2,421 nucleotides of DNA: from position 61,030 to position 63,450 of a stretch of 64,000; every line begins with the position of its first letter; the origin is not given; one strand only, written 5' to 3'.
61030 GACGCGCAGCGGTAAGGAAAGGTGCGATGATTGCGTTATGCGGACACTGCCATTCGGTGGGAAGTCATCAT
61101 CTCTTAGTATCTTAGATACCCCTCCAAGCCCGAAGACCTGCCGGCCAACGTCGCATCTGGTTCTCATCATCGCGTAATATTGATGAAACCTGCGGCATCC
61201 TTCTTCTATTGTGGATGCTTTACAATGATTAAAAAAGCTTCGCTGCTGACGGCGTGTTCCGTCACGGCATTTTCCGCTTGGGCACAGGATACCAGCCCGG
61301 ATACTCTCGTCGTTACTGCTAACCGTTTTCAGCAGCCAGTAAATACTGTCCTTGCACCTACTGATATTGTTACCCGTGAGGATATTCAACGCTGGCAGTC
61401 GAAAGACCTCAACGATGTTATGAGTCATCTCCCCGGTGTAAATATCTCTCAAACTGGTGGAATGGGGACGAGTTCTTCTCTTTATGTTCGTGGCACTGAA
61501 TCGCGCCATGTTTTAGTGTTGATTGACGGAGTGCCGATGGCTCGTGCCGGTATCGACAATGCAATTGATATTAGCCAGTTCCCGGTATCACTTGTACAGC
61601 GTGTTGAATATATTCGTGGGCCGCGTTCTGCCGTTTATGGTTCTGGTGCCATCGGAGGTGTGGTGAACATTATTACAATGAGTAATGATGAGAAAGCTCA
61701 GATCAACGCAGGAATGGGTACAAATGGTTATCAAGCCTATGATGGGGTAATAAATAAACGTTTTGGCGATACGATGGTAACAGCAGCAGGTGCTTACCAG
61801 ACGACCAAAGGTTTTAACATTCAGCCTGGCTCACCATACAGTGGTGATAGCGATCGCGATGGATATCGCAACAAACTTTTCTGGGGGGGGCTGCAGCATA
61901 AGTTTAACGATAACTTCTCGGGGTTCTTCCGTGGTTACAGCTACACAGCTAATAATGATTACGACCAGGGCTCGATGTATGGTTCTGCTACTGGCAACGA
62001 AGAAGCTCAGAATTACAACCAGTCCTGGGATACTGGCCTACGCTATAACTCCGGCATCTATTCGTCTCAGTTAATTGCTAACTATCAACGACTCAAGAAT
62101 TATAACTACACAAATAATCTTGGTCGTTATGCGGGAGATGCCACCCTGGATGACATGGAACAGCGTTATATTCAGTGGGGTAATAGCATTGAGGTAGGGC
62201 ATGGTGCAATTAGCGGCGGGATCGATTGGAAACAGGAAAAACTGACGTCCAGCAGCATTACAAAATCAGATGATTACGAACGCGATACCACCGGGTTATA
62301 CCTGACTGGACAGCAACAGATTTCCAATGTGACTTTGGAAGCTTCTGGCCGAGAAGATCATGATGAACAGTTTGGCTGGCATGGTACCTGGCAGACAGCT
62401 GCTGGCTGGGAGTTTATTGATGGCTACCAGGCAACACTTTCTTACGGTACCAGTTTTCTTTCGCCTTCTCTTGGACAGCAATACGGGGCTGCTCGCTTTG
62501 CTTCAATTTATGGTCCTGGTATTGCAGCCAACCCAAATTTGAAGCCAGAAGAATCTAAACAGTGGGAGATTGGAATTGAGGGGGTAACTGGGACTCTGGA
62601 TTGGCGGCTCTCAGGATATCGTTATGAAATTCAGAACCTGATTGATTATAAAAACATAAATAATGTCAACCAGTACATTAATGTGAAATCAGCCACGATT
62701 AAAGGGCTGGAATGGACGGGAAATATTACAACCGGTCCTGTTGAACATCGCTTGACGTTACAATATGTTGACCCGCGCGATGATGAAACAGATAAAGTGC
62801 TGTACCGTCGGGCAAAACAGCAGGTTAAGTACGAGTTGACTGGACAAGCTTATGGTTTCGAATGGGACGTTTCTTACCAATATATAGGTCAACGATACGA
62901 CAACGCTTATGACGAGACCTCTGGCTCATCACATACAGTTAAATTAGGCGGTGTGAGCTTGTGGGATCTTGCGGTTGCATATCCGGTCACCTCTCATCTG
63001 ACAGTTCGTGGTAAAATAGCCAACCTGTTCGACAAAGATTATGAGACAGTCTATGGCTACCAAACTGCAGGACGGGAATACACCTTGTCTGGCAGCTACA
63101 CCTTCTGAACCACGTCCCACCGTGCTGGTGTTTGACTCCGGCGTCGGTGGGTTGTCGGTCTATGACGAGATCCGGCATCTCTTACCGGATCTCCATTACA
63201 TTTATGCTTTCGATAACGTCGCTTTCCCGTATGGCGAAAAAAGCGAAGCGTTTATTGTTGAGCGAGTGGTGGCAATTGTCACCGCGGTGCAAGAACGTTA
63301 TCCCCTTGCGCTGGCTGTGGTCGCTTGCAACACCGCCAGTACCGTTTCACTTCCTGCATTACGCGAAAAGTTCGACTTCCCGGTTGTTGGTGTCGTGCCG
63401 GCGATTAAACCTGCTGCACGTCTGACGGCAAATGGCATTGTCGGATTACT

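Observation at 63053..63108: murI start lies inside the conserved 3' tail of the mosaic btuB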

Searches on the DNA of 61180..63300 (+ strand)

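Call 3: search_dna_similar(query=window:61180-63200:+, collection=ecoli_genomes, mode=near, max_rows=40, rows=spread)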
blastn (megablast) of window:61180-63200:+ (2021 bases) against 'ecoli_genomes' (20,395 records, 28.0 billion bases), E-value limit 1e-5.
Records with a match: 5426; places in all: 5448; records where one place covers at least 80% of the query: 373.
Genomes with a match: 5426 of 5426; with a place that covers at least 80% of the query: 373. Places per genome that has any: lowest 1, median 1, highest 2. On chromosomes: 5446 places; on plasmids: 2.
Best place of each record, by identity: >=99% 284; 95-99% 6; 90-95% 88; 80-90% 4943; 60-80% 105.
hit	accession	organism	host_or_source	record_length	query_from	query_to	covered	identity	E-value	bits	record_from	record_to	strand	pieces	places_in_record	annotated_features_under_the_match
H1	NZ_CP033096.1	Escherichia coli strain CP53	pig feces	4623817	1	2021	100%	100.0%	0e+0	3733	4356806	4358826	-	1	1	btuB: TonB-dependent vitamin B12 receptor BtuB | murI: glutamate racemase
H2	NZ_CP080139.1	Escherichia coli strain PK8241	chicken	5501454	1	2021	100%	99.9%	0e+0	3716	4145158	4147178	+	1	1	btuB: TonB-dependent vitamin B12 receptor BtuB | murI: glutamate racemase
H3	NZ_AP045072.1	Escherichia coli strain JNE112863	Homo sapiens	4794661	1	2021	100%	99.5%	0e+0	3672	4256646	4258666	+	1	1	btuB: TonB-dependent vitamin B12 receptor BtuB | murI: glutamate racemase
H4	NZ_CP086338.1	Escherichia coli strain EJN001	Homo sapiens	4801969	1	2021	38%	85.2%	8e-127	779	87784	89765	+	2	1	btuB: TonB-dependent vitamin B12 receptor BtuB | murI: glutamate racemase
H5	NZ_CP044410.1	Escherichia coli strain ecMN1F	Coffea arabica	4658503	1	2021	38%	85.2%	8e-127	779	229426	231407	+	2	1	btuB: TonB-dependent vitamin B12 receptor BtuB | murI: glutamate racemase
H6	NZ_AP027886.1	Escherichia coli strain 2018-05-5CC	Homo sapiens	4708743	1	2021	38%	85.2%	8e-127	779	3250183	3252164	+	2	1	btuB: TonB-dependent vitamin B12 receptor BtuB | murI: glutamate racemase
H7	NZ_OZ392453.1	Escherichia coli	Homo sapiens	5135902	1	2021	38%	85.1%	2e-128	773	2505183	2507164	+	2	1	btuB: TonB-dependent vitamin B12 receptor BtuB | murI: glutamate racemase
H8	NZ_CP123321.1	Escherichia coli strain AREA_504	Homo sapiens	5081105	1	2021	38%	85.0%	8e-127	773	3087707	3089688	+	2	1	btuB: TonB-dependent vitamin B12 receptor BtuB | murI: glutamate racemase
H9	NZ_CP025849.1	Escherichia coli strain 600468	Homo sapiens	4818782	1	2021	38%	85.4%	8e-127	784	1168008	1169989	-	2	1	btuB: TonB-dependent vitamin B12 receptor BtuB | murI: glutamate racemase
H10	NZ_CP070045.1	Escherichia coli strain FDAARGOS_1303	Homo sapiens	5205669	1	2021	38%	84.9%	8e-127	767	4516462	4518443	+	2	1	btuB: TonB-dependent vitamin B12 receptor BtuB | murI: glutamate racemase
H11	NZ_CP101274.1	Escherichia coli strain EC21Z-014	Homo sapiens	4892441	1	2021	38%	84.8%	8e-127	762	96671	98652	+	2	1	btuB: TonB-dependent vitamin B12 receptor BtuB | murI: glutamate racemase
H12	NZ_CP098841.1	Escherichia coli strain CUVET18-1475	Canis lupus familiaris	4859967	1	2021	38%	84.8%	8e-127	762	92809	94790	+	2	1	btuB: TonB-dependent vitamin B12 receptor BtuB | murI: glutamate racemase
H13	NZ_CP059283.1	Escherichia coli strain SY3626_hybrid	chicken meat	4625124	1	2021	38%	85.3%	8e-127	779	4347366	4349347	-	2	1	btuB: TonB-dependent vitamin B12 receptor BtuB | murI: glutamate racemase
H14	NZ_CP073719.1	Escherichia coli strain CX12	-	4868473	1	2021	38%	85.3%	8e-127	779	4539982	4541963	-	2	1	btuB: TonB-dependent vitamin B12 receptor BtuB | murI: glutamate racemase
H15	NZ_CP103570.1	Escherichia coli strain 3045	Homo sapiens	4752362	1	2021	38%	85.3%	8e-127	779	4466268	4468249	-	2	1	btuB: TonB-dependent vitamin B12 receptor BtuB | murI: glutamate racemase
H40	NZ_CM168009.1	Escherichia coli strain PEC403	Sus scrofa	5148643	1759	2021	13%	98.5%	8e-127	464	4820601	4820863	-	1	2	btuB: TonB-dependent vitamin B12 receptor BtuB | murI: glutamate racemase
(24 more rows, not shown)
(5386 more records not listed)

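Call 5: search_dna_similar(query=window:61330-62940:+, collection=ecoli_genomes, mode=near, max_rows=60, rows=spread)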
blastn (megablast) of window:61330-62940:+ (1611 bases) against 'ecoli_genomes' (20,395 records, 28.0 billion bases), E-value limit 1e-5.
Records with a match: 284; places in all: 284; records where one place covers at least 80% of the query: 283.
Genomes with a match: 284 of 5426; with a place that covers at least 80% of the query: 283. Places per genome that has any: lowest 1, median 1, highest 1. On chromosomes: 284 places; on plasmids: 0.
Best place of each record, by identity: >=99% 284.
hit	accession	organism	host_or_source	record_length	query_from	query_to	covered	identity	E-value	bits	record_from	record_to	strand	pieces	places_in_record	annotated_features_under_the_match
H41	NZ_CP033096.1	Escherichia coli strain CP53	pig feces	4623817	1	1611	100%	100.0%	0e+0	2976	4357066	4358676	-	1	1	btuB: TonB-dependent vitamin B12 receptor BtuB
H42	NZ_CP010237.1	Escherichia coli strain S43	not applicable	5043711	1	1611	100%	100.0%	0e+0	2976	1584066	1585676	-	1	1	btuB: TonB-dependent vitamin B12 receptor BtuB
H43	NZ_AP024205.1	Escherichia coli strain TA8571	-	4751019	1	1611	100%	100.0%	0e+0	2976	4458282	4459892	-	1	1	btuB: TonB-dependent vitamin B12 receptor BtuB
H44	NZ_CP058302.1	Escherichia coli strain AH65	chicken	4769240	1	1611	100%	100.0%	0e+0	2976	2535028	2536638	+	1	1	btuB: TonB-dependent vitamin B12 receptor BtuB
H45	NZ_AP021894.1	Escherichia coli strain 2018-10-1CC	Homo sapiens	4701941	1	1611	100%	100.0%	0e+0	2976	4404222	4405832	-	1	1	btuB: TonB-dependent vitamin B12 receptor BtuB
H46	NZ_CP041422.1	Escherichia coli strain STEC409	Diarrheal patient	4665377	1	1611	100%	100.0%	0e+0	2976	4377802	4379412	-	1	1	btuB: TonB-dependent vitamin B12 receptor BtuB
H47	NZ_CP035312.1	Escherichia coli strain D72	pig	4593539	1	1611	100%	100.0%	0e+0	2976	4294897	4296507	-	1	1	btuB: TonB-dependent vitamin B12 receptor BtuB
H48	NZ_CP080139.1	Escherichia coli strain PK8241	chicken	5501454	1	1611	100%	100.0%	0e+0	2976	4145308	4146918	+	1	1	btuB: TonB-dependent vitamin B12 receptor BtuB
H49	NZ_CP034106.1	Escherichia coli strain RCAD0514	duck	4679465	1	1611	100%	100.0%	0e+0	2976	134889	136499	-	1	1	btuB: TonB-dependent vitamin B12 receptor BtuB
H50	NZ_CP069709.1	Escherichia coli strain EA7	pig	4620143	1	1611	100%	100.0%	0e+0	2976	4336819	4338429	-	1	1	btuB: TonB-dependent vitamin B12 receptor BtuB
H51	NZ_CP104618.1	Escherichia coli strain AHM9C68I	chicken feces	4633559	1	1611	100%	100.0%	0e+0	2976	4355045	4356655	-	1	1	btuB: TonB-dependent vitamin B12 receptor BtuB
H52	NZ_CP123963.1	Escherichia coli strain L6-21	Waterfowl manure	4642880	1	1611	100%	100.0%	0e+0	2976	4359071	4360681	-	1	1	btuB: TonB-dependent vitamin B12 receptor BtuB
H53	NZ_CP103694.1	Escherichia coli strain ST12468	Homo sapiens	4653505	1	1611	100%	100.0%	0e+0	2976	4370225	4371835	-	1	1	btuB: TonB-dependent vitamin B12 receptor BtuB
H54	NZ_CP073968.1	Escherichia coli strain MB30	Poultry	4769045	1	1611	100%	100.0%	0e+0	2976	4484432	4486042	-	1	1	btuB: TonB-dependent vitamin B12 receptor BtuB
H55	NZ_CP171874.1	Escherichia coli strain YZ22PE67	pig feces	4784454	1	1611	100%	100.0%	0e+0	2976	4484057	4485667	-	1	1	btuB: TonB-dependent vitamin B12 receptor BtuB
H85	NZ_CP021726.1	Escherichia coli strain Combat11I9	Homo sapiens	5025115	1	1611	100%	99.8%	0e+0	2959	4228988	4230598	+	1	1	btuB: TonB-dependent vitamin B12 receptor BtuB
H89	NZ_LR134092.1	Escherichia coli strain NCTC10444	Calf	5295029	1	1611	100%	99.8%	0e+0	2959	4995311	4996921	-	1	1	btuB: TonB-dependent vitamin B12 receptor BtuB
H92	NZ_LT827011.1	Escherichia coli O127:H6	Homo sapiens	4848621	1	1611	100%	99.8%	0e+0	2953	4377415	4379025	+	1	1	btuB: TonB-dependent vitamin B12 receptor BtuB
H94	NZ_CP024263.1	Escherichia coli O169:H41 strain F6326-C1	missing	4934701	1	1611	100%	99.7%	0e+0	2948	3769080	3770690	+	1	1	btuB: TonB-dependent vitamin B12 receptor BtuB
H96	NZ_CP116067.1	Escherichia coli strain DETEC-S792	ICU staff rectal swab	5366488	1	1611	100%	99.7%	0e+0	2948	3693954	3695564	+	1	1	btuB: TonB-dependent vitamin B12 receptor BtuB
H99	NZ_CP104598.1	Escherichia coli strain AHM8C160RI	chicken feces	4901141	1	1611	100%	99.6%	0e+0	2942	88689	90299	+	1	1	btuB: TonB-dependent vitamin B12 receptor BtuB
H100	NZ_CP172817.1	Escherichia coli strain HS-01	Homo sapiens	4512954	1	344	21%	99.7%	6e-177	630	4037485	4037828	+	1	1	btuB: TonB-dependent vitamin B12 receptor BtuB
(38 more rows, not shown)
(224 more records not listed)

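Call 6: search_dna_similar(query=window:61330-62940:+, collection=ecoli_genomes, mode=distant, max_rows=60, rows=spread)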
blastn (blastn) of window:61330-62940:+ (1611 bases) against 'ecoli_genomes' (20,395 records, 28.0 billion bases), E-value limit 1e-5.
Records with a match: 5335; places in all: 5338; records where one place covers at least 80% of the query: 373.
Genomes with a match: 5335 of 5426; with a place that covers at least 80% of the query: 373. Places per genome that has any: lowest 1, median 1, highest 2. On chromosomes: 5336 places; on plasmids: 2.
Best place of each record, by identity: >=99% 284; 80-90% 1; 60-80% 5050.
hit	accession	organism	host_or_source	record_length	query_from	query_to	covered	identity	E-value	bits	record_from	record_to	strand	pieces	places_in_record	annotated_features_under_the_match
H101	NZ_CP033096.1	Escherichia coli strain CP53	pig feces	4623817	1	1611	100%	100.0%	0e+0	2906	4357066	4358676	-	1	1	btuB: TonB-dependent vitamin B12 receptor BtuB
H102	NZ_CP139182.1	Escherichia coli strain JX21CE35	chicken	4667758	1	1611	100%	100.0%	0e+0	2906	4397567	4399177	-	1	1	btuB: TonB-dependent vitamin B12 receptor BtuB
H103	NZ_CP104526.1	Escherichia coli strain E8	Poultry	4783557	1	1611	100%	99.9%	0e+0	2902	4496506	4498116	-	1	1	btuB: TonB-dependent vitamin B12 receptor BtuB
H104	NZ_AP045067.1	Escherichia coli strain JNE23-011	Homo sapiens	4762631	1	1611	100%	99.7%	0e+0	2883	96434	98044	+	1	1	btuB: TonB-dependent vitamin B12 receptor BtuB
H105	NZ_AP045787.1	Escherichia coli strain 23CRST025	Homo sapiens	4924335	1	1584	98%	69.4%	0e+0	670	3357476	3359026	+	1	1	btuB: TonB-dependent vitamin B12 receptor BtuB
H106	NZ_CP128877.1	Escherichia coli strain TUM14759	Homo sapiens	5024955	16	347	21%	69.6%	2e-25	128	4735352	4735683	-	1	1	btuB: TonB-dependent vitamin B12 receptor BtuB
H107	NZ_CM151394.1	Escherichia coli strain M114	Burramys parvus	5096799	16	347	21%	69.6%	2e-25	128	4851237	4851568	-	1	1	btuB: TonB-dependent vitamin B12 receptor BtuB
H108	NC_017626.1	Escherichia coli 042 strain 042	-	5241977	16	347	21%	69.5%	4e-27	133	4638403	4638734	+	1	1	btuB: TonB-dependent vitamin B12 receptor BtuB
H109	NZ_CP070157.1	Escherichia coli strain FDAARGOS_1276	Homo sapiens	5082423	16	347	21%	69.5%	4e-27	133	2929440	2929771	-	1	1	btuB: TonB-dependent vitamin B12 receptor BtuB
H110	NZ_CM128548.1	Escherichia coli strain MMC-J-0078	Homo sapiens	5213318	16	347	21%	69.5%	4e-27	133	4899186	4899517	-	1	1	btuB: TonB-dependent vitamin B12 receptor BtuB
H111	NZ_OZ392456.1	Escherichia coli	not applicable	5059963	16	347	21%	69.5%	4e-27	133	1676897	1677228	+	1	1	btuB: TonB-dependent vitamin B12 receptor BtuB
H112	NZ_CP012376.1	Escherichia coli strain GE3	human feces of different individuals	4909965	16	347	21%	69.2%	5e-26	129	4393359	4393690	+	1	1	btuB: TonB-dependent vitamin B12 receptor BtuB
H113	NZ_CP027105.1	Escherichia coli strain RM14721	dog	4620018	16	347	21%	69.2%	5e-26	129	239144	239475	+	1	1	btuB: TonB-dependent vitamin B12 receptor BtuB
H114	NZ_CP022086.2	Escherichia coli O104:H4 strain FDAARGOS_348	Homo sapiens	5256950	16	347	21%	69.2%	5e-26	129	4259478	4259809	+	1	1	btuB: TonB-dependent vitamin B12 receptor BtuB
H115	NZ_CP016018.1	Escherichia coli strain ER1821R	missing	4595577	16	347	21%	69.2%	5e-26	129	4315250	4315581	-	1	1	btuB: TonB-dependent vitamin B12 receptor BtuB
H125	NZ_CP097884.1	Escherichia coli str. K-12 substr. MG1655 strain K-12 ...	not applicable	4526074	16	347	21%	69.2%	5e-26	129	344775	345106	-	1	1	btuB: TonB-dependent vitamin B12 receptor BtuB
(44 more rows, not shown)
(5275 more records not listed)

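Call 7: get_annotated_region(hit=H125, flank=2500)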
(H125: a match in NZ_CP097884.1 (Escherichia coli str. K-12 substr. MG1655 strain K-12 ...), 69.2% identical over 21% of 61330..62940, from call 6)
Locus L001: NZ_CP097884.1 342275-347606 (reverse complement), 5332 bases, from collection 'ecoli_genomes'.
description: Escherichia coli str. K-12 substr. MG1655 strain K-12 chromosome, complete genome
organism: Escherichia coli str. K-12 substr. MG1655 strain K-12 substr. MG1655 (NCBI taxid 511145)
replicon: chromosome; assembly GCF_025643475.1
host: not applicable; source: not applicable; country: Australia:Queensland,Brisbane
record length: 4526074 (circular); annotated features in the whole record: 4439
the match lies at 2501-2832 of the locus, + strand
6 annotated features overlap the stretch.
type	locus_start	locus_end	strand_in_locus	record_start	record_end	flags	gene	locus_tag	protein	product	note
CDS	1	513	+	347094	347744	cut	fabR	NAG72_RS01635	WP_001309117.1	HTH-type transcriptional repressor FabR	-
CDS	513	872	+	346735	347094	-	yijD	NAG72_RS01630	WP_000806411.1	YijD family membrane protein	-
CDS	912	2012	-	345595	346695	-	trmA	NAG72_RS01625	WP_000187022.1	tRNA (uridine(54)-C5)-methyltransferase TrmA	-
riboswitch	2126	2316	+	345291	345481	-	-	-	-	riboswitch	cobalamin riboswitch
CDS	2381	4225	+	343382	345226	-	btuB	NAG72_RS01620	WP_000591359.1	TonB-dependent vitamin B12 receptor BtuB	-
CDS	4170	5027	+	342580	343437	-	murI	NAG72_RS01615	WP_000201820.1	glutamate racemase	-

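Call 8: get_annotated_region(hit=H105, flank=1500)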
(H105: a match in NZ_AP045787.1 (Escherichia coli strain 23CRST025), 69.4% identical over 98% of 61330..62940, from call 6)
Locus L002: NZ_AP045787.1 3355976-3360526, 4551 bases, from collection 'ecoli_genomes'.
description: Escherichia coli strain 23CRST025 chromosome, complete genome
organism: Escherichia coli strain 23CRST025 (NCBI taxid 562)
replicon: chromosome; assembly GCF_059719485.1
host: Homo sapiens; source: feces; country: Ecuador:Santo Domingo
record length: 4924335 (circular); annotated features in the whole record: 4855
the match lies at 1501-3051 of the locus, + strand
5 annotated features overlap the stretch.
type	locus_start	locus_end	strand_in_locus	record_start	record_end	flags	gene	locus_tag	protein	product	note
CDS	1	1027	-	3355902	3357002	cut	trmA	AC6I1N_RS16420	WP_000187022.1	tRNA (uridine(54)-C5)-methyltransferase TrmA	-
riboswitch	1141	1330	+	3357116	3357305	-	-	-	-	riboswitch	cobalamin riboswitch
CDS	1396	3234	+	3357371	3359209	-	btuB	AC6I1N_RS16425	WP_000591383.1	TonB-dependent vitamin B12 receptor BtuB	-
CDS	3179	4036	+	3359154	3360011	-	murI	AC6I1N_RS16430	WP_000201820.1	glutamate racemase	-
rRNA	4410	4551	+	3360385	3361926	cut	-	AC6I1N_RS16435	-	16S ribosomal RNA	-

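Call 9: get_annotated_region(hit=H40, flank=3000)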
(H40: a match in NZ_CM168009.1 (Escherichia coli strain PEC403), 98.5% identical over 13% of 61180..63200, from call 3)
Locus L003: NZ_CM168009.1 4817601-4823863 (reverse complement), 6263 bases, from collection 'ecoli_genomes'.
description: Escherichia coli strain PEC403 chromosome, whole genome shotgun sequence
organism: Escherichia coli strain PEC403 (NCBI taxid 562)
replicon: chromosome; assembly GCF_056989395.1
host: Sus scrofa; source: swine feces; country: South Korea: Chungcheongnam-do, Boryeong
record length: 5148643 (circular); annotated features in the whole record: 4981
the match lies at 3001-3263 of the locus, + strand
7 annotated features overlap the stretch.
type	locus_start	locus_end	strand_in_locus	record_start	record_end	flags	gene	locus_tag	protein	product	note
CDS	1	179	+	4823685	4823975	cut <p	-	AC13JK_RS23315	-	TonB-dependent receptor plug domain-containing protein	incomplete; partial in the middle of a contig; missing C-terminus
CDS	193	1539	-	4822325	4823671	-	-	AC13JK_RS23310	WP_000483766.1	IS4-like element IS4 family transposase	-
CDS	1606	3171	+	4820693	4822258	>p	btuB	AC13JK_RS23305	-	TonB-dependent vitamin B12 receptor BtuB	incomplete; partial in the middle of a contig; missing N-terminus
CDS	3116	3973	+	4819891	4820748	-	murI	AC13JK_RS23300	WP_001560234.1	glutamate racemase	-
rRNA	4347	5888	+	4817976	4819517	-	-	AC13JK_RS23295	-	16S ribosomal RNA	-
tRNA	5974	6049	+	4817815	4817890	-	-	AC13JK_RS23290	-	tRNA-Glu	-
rRNA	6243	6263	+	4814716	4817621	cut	-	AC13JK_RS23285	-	23S ribosomal RNA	-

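Call 10: get_annotated_region(hit=H100, flank=2500)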
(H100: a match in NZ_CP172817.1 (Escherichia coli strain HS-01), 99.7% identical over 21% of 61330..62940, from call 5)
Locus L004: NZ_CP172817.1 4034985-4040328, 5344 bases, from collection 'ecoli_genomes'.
description: Escherichia coli strain HS-01 chromosome, complete genome
organism: Escherichia coli strain HS-01 (NCBI taxid 562)
replicon: chromosome; assembly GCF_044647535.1
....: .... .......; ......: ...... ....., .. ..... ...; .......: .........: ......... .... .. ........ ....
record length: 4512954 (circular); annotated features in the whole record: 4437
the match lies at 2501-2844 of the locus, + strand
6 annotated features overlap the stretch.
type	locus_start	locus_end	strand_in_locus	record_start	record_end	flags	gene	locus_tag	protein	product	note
CDS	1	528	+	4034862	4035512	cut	fabR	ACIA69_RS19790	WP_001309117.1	HTH-type transcriptional repressor FabR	-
CDS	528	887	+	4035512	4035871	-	yijD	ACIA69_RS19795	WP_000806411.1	YijD family membrane protein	-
CDS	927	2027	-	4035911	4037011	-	trmA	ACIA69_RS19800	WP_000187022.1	tRNA (uridine(54)-C5)-methyltransferase TrmA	-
riboswitch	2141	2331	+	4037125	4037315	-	-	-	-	riboswitch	cobalamin riboswitch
CDS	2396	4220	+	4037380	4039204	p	btuB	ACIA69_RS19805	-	TonB-dependent vitamin B12 receptor BtuB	frameshifted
CDS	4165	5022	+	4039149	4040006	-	murI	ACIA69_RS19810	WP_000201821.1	glutamate racemase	-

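Call 60: search_dna_similar(query=window:63004-63108:+, collection=ecoli_genomes, mode=near, max_rows=12, rows=spread)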
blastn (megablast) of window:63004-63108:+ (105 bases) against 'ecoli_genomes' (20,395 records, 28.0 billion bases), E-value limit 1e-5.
Records with a match: 5426; places in all: 5428; records where one place covers at least 80% of the query: 5426.
Genomes with a match: 5426 of 5426; with a place that covers at least 80% of the query: 5426. Places per genome that has any: lowest 1, median 1, highest 2. On chromosomes: 5426 places; on plasmids: 2.
Best place of each record, by identity: >=99% 5304; 95-99% 122.
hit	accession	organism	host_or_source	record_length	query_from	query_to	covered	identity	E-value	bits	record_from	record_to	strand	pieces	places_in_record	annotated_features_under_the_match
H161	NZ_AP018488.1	Escherichia coli O157:H7 strain PV15-279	Homo sapiens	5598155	1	105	100%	100.0%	4e-47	195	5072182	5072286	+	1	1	btuB: TonB-dependent vitamin B12 receptor BtuB | murI: glutamate racemase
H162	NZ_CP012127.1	Escherichia coli strain DH1Ec169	missing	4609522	1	105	100%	100.0%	4e-47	195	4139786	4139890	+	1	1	btuB: TonB-dependent vitamin B12 receptor BtuB | murI: glutamate racemase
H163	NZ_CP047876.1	Escherichia coli strain LD22-1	feces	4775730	1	105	100%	100.0%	4e-47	195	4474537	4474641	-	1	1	btuB: TonB-dependent vitamin B12 receptor BtuB | murI: glutamate racemase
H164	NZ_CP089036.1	Escherichia coli O157:H7 strain 7386WT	not applicable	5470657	1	105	100%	100.0%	4e-47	195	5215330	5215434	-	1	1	btuB: TonB-dependent vitamin B12 receptor BtuB | murI: glutamate racemase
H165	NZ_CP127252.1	Escherichia coli strain C41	Bos taurus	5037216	1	105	100%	100.0%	4e-47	195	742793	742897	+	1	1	btuB: TonB-dependent vitamin B12 receptor BtuB | murI: glutamate racemase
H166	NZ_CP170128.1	Escherichia coli strain C122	not applicable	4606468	1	105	100%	100.0%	4e-47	195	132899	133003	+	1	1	btuB: TonB-dependent vitamin B12 receptor BtuB | murI: glutamate racemase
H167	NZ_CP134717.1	Escherichia coli strain RIVM_C036204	Homo sapiens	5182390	1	105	100%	100.0%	4e-47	195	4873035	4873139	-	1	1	btuB: TonB-dependent vitamin B12 receptor BtuB | murI: glutamate racemase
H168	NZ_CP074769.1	Escherichia coli strain 99_0288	bovine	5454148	1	105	100%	100.0%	4e-47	195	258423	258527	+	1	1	btuB: TonB-dependent vitamin B12 receptor BtuB | murI: glutamate racemase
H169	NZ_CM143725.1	Escherichia coli strain CFIAFB20180540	food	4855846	1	105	100%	100.0%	4e-47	195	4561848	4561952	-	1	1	btuB: TonB-dependent vitamin B12 receptor BtuB | murI: glutamate racemase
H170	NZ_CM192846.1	Escherichia coli strain EC-07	fish meat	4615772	1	105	100%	100.0%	4e-47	195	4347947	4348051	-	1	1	btuB: TonB-dependent vitamin B12 receptor BtuB | murI: glutamate racemase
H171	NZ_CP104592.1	Escherichia coli strain EC5931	Homo sapiens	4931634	1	105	100%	99.0%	2e-45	189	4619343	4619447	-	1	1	btuB: TonB-dependent vitamin B12 receptor BtuB | murI: glutamate racemase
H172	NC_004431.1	Escherichia coli CFT073 strain CFT073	-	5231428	1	105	100%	97.1%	1e-42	180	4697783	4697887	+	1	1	btuB: TonB-dependent vitamin B12 receptor BtuB | murI: glutamate racemase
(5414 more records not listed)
